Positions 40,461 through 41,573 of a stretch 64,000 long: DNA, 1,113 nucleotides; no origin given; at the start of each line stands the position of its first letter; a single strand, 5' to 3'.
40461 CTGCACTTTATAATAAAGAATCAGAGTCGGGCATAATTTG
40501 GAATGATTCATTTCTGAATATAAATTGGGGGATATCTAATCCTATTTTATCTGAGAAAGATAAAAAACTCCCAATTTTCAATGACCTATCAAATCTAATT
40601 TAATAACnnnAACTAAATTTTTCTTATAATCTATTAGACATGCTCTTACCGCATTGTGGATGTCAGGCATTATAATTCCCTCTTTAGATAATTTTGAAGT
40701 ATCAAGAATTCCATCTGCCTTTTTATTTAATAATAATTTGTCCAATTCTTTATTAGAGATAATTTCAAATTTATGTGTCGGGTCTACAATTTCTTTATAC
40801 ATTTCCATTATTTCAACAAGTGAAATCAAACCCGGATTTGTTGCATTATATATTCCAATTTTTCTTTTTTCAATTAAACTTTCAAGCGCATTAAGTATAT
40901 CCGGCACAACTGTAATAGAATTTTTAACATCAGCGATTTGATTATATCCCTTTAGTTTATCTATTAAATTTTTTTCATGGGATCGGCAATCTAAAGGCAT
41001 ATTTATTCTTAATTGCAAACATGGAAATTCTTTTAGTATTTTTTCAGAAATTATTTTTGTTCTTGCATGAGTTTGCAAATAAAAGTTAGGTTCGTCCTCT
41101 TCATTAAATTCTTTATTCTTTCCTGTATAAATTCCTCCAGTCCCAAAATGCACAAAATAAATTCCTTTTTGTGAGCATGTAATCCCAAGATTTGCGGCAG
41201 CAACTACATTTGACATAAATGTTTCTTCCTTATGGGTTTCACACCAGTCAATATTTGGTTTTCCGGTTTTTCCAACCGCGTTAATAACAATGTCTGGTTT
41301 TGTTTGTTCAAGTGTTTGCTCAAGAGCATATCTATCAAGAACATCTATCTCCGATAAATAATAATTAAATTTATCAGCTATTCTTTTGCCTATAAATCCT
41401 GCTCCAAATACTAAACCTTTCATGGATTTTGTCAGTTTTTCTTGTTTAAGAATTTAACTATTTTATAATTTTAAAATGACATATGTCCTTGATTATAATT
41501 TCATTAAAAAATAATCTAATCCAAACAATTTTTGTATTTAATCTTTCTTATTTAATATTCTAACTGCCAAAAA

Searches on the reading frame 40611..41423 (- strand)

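Call 5: search_protein_families(library=pfam, proteins=[window:40611-41423:-], max_evalue=0.0001)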
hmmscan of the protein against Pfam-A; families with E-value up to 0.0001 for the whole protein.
window:40611-41423:- (271 aa): 2 families
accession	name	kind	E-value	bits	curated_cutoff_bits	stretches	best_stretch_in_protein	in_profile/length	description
PF04321.23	RmlD_sub_bind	-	3.3e-13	49.8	27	1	24-263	33-282/287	RmlD substrate binding domain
PF01370.27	Epimerase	-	6.1e-12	45.9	20.9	1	22-132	44-155/240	NAD dependent epimerase/dehydratase family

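Call 7: search_protein_families(library=ncbifam, proteins=[window:40611-41423:-], max_evalue=0.00001)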
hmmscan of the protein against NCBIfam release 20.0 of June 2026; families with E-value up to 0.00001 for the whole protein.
window:40611-41423:- (271 aa): 3 families
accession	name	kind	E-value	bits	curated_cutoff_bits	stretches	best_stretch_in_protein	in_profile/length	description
TIGR01214.1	rmlD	equivalog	3.2e-19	69.1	224.05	1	24-263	32-282/285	dTDP-4-dehydrorhamnose reductase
TIGR01179.1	galE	equivalog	3.6e-08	32.6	262.3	0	20-134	48-160/332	UDP-glucose 4-epimerase GalE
NF007440.0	PRK09987.1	equivalog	1.8e-06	27.5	308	1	33-133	45-142/299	dTDP-4-dehydrorhamnose reductase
